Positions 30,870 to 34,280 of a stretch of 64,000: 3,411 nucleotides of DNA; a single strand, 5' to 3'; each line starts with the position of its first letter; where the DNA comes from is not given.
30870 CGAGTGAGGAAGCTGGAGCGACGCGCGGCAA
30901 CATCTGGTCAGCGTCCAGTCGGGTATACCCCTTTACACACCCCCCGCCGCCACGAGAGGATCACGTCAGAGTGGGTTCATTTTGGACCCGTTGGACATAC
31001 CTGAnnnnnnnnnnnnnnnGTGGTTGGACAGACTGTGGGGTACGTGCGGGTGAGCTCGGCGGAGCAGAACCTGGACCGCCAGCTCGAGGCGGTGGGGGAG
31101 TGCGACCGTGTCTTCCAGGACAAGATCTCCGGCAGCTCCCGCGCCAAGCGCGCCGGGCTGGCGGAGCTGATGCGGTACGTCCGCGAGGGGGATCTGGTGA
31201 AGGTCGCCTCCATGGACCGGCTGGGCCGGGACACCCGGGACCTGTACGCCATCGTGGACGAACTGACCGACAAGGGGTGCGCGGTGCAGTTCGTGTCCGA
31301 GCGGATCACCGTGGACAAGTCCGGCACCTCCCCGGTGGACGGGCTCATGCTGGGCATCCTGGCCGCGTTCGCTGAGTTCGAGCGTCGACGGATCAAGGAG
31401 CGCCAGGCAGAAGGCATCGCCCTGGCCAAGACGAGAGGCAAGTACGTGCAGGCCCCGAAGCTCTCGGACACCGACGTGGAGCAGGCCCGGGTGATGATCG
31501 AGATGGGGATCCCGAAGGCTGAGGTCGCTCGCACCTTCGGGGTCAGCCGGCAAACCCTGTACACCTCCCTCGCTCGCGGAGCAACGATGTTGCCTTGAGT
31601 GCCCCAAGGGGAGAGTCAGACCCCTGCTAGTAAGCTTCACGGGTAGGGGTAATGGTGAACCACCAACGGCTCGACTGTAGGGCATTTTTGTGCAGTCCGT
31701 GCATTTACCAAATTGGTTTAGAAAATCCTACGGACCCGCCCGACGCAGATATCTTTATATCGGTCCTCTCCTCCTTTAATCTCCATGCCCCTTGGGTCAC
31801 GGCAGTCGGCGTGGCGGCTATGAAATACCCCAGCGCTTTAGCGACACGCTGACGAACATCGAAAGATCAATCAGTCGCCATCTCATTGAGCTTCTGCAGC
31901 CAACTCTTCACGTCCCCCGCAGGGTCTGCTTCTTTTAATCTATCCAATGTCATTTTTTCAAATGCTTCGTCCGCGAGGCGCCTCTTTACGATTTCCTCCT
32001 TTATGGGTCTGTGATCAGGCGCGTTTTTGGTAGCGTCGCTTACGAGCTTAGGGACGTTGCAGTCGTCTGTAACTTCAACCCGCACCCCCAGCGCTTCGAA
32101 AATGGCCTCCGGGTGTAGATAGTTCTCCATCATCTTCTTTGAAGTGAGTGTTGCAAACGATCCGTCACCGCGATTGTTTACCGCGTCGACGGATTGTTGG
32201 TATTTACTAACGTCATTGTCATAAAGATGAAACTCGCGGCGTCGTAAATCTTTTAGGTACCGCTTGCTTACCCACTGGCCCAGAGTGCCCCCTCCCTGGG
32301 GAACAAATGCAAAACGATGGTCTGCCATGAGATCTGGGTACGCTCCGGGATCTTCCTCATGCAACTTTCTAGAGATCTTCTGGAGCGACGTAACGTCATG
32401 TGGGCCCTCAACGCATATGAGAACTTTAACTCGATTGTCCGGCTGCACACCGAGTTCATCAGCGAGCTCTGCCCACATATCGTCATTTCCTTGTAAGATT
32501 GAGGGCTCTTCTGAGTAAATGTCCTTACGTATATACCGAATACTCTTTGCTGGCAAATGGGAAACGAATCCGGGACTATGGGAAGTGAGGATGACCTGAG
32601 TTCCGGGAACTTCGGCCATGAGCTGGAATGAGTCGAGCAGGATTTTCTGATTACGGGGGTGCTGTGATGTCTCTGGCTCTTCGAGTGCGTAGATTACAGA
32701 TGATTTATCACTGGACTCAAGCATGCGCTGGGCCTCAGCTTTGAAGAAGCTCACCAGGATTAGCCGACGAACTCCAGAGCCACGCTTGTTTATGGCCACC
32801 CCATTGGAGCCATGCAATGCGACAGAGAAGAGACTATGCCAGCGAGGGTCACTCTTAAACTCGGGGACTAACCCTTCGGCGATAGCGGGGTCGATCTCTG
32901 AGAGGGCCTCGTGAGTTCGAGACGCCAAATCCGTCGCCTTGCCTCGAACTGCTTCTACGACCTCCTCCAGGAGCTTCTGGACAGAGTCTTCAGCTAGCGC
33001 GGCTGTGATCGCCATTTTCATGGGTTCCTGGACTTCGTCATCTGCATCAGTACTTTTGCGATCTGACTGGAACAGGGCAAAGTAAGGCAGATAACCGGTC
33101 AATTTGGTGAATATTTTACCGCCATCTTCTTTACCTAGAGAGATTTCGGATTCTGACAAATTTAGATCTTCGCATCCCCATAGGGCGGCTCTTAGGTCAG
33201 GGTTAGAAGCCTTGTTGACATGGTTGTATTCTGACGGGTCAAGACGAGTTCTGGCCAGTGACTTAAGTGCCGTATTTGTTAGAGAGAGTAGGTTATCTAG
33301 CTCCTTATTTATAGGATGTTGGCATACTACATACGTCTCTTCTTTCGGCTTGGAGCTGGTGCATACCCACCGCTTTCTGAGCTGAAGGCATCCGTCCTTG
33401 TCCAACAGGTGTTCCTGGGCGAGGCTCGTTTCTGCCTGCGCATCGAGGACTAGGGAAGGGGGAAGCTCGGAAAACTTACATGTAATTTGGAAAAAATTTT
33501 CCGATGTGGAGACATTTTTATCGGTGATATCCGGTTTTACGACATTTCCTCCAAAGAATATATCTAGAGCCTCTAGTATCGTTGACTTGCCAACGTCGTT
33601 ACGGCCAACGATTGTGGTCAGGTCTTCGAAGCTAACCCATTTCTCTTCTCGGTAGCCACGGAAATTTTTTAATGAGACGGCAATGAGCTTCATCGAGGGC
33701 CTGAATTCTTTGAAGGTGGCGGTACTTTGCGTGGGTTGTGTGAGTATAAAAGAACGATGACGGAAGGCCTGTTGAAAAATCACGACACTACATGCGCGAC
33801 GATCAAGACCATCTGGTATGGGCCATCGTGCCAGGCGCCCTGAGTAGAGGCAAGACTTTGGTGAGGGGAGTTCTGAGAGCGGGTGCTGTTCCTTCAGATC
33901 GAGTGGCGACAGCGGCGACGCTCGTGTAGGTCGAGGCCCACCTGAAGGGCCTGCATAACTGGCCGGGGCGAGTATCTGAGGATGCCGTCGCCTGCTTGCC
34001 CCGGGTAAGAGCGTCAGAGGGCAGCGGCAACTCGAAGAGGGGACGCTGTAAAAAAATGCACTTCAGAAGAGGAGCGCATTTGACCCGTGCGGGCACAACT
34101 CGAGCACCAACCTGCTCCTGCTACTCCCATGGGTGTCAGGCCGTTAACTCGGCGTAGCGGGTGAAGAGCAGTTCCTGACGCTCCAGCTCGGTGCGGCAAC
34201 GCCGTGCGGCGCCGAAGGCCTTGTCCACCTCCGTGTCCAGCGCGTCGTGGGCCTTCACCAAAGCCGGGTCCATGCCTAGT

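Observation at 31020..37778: Defence islet: resolvase, low-GC OLD-family nuclease, MmeI-type RM enzyme and secreted HNH nuclease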

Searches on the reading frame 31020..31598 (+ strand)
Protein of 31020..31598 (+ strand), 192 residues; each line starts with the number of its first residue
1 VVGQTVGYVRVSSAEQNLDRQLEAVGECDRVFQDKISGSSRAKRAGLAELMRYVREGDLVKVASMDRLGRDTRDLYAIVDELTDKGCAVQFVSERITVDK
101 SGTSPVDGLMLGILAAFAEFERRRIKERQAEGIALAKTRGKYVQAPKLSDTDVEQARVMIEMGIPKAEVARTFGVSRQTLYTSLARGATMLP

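Call 3: search_protein_families(library=pfam, proteins=[window:31020-31598:+], max_evalue=0.01)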
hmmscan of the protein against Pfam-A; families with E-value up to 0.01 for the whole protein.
window:31020-31598:+ (192 aa): 4 families
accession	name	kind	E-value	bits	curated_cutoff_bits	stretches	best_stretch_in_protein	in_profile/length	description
PF00239.26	Resolvase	-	1.3e-36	126.3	23.3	1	6-142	2-145/145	Resolvase, N terminal domain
PF02796.21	HTH_7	-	4.2e-08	33.6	23.8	1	146-181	4-39/45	Helix-turn-helix domain of resolvase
PF13936.12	HTH_38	-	0.0011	19.1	27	0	147-186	4-43/44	Helix-turn-helix domain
PF04218.19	CENP-B_N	-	0.0028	17.7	21.2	1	161-186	20-45/53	CENP-B N-terminal DNA-binding domain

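Call 4: search_protein_families(library=padloc, proteins=[window:31020-31598:+], max_evalue=0.01)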
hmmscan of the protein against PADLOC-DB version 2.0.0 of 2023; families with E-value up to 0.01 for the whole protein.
window:31020-31598:+ (192 aa): 1 family
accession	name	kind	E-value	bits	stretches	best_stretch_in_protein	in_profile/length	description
PDLC04133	mad1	-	0.0013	17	0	161-187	3-29/60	mads_1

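Call 5: search_protein_families(library=ncbifam, proteins=[window:31020-31598:+], max_evalue=0.01)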
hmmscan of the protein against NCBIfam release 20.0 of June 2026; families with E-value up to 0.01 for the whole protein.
window:31020-31598:+ (192 aa): 5 families
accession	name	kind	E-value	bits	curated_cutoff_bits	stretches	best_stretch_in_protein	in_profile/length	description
NF041201.1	recomb_XisF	equivalog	2.2e-18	66.4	375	1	6-146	2-147/465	fdxN element excision recombinase XisF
NF009949.0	PRK13413.1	equivalog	7.6e-16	58.4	272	1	6-184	3-193/203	master DNA invertase Mpi family serine-type recombinase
NF047343.1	SCCmet_CcrB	equivalog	8.7e-12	44.4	900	1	31-142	48-157/542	cassette chromosome recombinase CcrB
NF033518.0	transpos_IS607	equivalog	8.5e-05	22.2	110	1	4-92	55-152/187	IS607 family transposase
NF047347.1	SCCmet_CcrC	equivalog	0.00036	19.2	900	1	33-104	48-122/558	cassette chromosome recombinase CcrC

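Call 70: search_protein_families(library=phrogs, proteins=[window:31020-31598:+], max_evalue=0.001)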
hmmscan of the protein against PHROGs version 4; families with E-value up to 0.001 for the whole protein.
window:31020-31598:+ (192 aa): 5 families
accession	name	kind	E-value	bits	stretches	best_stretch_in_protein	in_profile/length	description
phrog_125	-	DNA, RNA and nucleotide metabolism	1.7e-54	186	1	4-186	21-202/254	DNA invertase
phrog_95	-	integration and excision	2.6e-24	86.8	1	6-143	91-240/651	integrase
phrog_8275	-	DNA, RNA and nucleotide metabolism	1.7e-08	35.2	1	6-51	3-49/51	DNA invertase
phrog_664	-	DNA, RNA and nucleotide metabolism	1.2e-07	32.9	1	136-184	74-121/210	DNA binding protein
phrog_517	-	DNA, RNA and nucleotide metabolism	5.5e-05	25.1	1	142-181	80-119/128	HTH DNA binding protein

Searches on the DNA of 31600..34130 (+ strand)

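Call 34: search_dna_similar(query=window:31600-34130:+, collection=plasmids, mode=distant, max_rows=15)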
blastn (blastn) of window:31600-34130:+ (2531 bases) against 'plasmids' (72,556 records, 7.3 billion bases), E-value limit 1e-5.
Records with a match: 1; places in all: 1; records where one place covers at least 80% of the query: 0.
Best place of each record, by identity: 60-80% 1.
By first word of the organism name: Pseudomonas 1.
By predicted mobility (MOB-suite, as given by PLSDB): mobilizable 1.
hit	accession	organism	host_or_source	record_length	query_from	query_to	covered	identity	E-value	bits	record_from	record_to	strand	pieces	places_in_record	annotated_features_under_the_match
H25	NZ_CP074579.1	Pseudomonas syringae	Medicago sativa,plant stem,plant stem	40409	962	1191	9%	68.8%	2e-13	86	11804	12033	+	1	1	ATP-binding protein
